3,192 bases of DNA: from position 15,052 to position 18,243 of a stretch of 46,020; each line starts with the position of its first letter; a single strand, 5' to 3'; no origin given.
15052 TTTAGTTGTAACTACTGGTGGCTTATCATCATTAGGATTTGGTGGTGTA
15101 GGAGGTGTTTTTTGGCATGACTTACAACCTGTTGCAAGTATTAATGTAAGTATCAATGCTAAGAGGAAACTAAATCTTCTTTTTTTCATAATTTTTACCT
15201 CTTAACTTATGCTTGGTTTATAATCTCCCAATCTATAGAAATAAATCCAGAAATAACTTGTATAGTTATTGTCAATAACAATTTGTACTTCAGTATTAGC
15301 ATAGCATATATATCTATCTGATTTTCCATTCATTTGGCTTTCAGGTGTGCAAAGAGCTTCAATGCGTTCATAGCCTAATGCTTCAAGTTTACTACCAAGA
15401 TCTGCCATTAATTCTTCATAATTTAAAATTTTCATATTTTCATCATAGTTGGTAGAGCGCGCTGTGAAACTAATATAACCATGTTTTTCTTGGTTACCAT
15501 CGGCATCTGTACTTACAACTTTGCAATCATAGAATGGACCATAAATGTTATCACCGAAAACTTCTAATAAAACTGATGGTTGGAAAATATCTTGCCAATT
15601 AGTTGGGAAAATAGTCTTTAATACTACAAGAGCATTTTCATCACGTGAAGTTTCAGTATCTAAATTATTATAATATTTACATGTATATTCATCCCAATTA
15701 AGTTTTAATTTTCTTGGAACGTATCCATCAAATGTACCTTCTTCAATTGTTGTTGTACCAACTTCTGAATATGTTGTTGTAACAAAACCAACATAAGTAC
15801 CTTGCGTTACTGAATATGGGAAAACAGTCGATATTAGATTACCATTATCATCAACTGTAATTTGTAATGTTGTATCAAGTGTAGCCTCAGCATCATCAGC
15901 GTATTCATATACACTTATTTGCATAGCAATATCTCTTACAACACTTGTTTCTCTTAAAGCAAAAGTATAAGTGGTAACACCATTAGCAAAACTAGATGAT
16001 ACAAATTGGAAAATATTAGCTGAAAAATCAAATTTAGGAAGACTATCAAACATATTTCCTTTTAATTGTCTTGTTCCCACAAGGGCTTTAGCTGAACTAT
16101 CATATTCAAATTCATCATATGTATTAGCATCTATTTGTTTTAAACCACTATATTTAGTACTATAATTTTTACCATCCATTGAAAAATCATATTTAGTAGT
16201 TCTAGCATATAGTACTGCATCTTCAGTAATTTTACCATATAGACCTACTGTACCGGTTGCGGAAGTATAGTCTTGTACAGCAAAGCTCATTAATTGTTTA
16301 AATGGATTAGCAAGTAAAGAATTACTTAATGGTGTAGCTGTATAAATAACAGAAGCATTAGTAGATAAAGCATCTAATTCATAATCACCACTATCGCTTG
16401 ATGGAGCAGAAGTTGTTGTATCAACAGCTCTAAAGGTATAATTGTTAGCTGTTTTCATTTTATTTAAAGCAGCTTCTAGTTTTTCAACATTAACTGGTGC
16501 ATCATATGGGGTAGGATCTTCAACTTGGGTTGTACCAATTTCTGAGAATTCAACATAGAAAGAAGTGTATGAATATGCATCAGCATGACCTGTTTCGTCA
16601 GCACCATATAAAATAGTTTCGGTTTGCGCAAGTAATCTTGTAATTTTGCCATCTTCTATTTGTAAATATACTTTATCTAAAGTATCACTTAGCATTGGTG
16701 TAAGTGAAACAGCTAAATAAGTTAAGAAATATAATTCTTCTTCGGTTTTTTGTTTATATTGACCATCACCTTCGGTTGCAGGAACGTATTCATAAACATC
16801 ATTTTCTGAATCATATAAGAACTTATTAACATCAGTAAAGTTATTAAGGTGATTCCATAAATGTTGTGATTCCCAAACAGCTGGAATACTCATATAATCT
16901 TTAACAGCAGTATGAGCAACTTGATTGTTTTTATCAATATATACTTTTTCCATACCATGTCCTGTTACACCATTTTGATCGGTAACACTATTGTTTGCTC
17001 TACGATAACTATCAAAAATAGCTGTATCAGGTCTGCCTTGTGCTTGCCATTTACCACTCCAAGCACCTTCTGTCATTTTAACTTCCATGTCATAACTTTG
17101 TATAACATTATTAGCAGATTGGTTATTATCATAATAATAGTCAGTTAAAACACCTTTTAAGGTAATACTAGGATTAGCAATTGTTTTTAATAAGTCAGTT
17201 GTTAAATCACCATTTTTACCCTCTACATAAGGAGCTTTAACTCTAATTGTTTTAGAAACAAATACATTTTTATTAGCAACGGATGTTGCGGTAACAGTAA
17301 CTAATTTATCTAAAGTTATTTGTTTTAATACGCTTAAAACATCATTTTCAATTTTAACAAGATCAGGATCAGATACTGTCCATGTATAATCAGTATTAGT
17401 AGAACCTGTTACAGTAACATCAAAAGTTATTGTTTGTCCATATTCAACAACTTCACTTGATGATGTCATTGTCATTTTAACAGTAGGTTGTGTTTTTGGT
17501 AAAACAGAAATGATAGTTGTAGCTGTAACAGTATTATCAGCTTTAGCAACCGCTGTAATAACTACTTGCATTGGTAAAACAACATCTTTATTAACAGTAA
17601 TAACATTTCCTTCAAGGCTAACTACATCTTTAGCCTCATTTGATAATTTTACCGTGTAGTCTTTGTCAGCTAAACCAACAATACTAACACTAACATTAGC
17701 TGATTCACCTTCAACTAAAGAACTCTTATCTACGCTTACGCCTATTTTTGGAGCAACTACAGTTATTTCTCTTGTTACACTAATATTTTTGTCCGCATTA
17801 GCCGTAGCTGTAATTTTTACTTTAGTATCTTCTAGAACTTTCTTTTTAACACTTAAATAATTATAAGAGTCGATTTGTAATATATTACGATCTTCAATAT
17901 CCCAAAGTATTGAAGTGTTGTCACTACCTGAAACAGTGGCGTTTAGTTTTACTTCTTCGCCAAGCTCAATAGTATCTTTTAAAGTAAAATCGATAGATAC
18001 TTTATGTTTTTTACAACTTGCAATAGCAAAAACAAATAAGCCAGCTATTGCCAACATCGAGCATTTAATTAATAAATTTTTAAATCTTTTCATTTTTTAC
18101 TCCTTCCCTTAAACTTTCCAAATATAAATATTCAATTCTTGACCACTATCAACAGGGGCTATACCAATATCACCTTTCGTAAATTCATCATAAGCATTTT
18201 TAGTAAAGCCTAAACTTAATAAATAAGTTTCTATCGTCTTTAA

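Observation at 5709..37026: ~31-kb, 14-ORF single-strand operon joining a giant anchored subtilase, an Opp importer and seven modular lipoproteins: candidate protein capture, degradation and import locus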

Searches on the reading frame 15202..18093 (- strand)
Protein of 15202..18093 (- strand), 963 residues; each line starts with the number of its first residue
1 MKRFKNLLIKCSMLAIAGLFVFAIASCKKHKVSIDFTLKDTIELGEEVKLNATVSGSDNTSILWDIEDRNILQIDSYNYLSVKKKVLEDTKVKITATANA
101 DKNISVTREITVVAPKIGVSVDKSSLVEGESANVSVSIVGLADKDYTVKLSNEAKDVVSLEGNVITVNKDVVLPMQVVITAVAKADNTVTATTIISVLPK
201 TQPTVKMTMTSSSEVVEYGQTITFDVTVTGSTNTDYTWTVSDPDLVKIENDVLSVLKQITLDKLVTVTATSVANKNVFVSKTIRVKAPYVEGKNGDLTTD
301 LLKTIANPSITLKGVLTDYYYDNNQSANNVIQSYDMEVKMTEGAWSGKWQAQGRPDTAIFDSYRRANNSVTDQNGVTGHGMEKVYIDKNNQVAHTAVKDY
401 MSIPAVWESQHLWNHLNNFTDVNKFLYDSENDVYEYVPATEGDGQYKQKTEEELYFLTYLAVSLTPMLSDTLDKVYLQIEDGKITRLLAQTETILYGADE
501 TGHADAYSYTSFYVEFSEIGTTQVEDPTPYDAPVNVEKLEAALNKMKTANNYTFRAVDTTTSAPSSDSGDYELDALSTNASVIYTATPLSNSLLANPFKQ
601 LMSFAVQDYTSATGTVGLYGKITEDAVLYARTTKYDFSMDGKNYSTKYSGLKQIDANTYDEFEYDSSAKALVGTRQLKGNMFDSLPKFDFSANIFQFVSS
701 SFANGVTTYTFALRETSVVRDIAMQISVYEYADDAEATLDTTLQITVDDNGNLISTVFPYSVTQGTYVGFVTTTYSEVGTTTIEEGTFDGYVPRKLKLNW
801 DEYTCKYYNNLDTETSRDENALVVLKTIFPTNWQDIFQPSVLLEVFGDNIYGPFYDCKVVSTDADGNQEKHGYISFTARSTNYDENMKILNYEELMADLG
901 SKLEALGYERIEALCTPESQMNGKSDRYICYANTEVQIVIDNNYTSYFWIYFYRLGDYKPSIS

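Call 7: search_protein_families(library=pfam, proteins=[window:15202-18093:-], max_evalue=0.01)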
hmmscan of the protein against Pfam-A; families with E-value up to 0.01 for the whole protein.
window:15202-18093:- (963 aa): 3 families
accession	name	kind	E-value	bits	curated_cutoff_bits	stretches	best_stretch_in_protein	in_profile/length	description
PF13927.12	Ig_3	-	1.6e-05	25.7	30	0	207-244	4-41/78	Immunoglobulin domain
PF07679.22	I-set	-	3.3e-05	24.3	23.7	0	207-246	3-42/90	Immunoglobulin I-set domain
PF16820.11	PKD_3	-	0.00054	20.2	26.3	0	42-81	15-54/68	PKD-like domain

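Call 26: search_protein_families(library=ncbifam, proteins=[window:15202-18093:-], max_evalue=0.01)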
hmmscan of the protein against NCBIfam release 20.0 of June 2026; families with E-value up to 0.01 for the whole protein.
window:15202-18093:- (963 aa): 0 families

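Call 77: search_solved_structures(query=A3, max_evalue=1)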
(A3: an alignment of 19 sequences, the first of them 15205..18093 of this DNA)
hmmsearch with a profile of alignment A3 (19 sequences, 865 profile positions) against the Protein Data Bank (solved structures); distinct sequences matched with E-value up to 1: 9.
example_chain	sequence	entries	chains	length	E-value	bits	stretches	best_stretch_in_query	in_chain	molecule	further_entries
8hqz_p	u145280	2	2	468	9.6e-06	27.1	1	118-207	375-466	Tail tube protein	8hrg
7quz_AAA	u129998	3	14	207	0.0012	20.2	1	121-205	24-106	Beta-1,3-glucanase bglH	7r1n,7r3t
5a31_O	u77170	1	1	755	0.059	14.6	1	434-467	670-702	ANAPHASE-PROMOTING COMPLEX SUBUNIT 5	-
4ui9_O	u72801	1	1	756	0.059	14.6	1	434-467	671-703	ANAPHASE-PROMOTING COMPLEX SUBUNIT 5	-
5g04_O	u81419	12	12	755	0.061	14.6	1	434-467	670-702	ANAPHASE-PROMOTING COMPLEX SUBUNIT 5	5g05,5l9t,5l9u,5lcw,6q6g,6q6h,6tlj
5khr_O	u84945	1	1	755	0.061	14.6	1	434-467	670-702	Anaphase-promoting complex subunit 5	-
5khu_O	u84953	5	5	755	0.061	14.5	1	434-467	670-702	Anaphase-promoting complex subunit 5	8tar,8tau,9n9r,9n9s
6v3p_C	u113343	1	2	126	0.3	12.3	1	30-154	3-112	IgA FC receptor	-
1cdu_A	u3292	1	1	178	0.91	10.7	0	48-88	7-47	T-CELL SURFACE GLYCOPROTEIN CD4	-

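Call 92: search_protein_families(library=pfam, alignment_id=A3, max_evalue=0.05)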
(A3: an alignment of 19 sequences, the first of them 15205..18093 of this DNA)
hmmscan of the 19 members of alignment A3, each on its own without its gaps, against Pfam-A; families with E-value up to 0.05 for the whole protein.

A. member 1, window:15205-18093:- (963 aa): 4 families
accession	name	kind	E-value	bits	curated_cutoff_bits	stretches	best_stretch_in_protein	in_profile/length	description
PF13927.12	Ig_3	-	1.6e-05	25.7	30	1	207-244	4-41/78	Immunoglobulin domain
PF07679.22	I-set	-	3.3e-05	24.3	23.7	0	207-246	3-42/90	Immunoglobulin I-set domain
PF16820.11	PKD_3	-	0.00054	20.2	26.3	0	42-81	15-54/68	PKD-like domain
PF21461.3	HL_N-beta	-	0.035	14.3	27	0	233-258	11-36/57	Hyaluronate lyase, N-terminal beta-sheet domain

B. families by the number of members that match (of 19 scanned): 20 families
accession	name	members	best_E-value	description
PF07679.22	I-set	12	4.5e-07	Immunoglobulin I-set domain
PF13927.12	Ig_3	8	1.2e-06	Immunoglobulin domain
PF20578.4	aBig_2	5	7.1e-05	Atrophied bacterial Ig domain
PF02368.24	Big_2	5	0.00058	Bacterial Ig-like domain (group 2)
PF16820.11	PKD_3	3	0.00054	PKD-like domain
PF21764.3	Invasin_D4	3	0.0049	Invasin, domain 4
PF25354.1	Ig_NUP210_16th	2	0.0037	NUP210-like, Ig-like domain 16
PF09394.16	Inhibitor_I42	1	0.002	Chagasin family peptidase inhibitor I42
PF02563.21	Poly_export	1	0.0052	Polysaccharide biosynthesis/export protein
PF18678.6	AOC_like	1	0.0059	Allene oxide cyclase barrel like domain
PF22544.2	HYDIN_VesB_CFA65-like_Ig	1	0.011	HYDIN/CFA65/VesB-like, Ig-like domain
PF07354.18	Sp38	1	0.014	Zona-pellucida-binding protein (Sp38) N-terminal Ig domain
PF08758.17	Cadherin_pro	1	0.014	Cadherin prodomain like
PF21461.3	HL_N-beta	1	0.035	Hyaluronate lyase, N-terminal beta-sheet domain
PF02186.21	TFIIE_beta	1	0.035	TFIIE beta subunit core domain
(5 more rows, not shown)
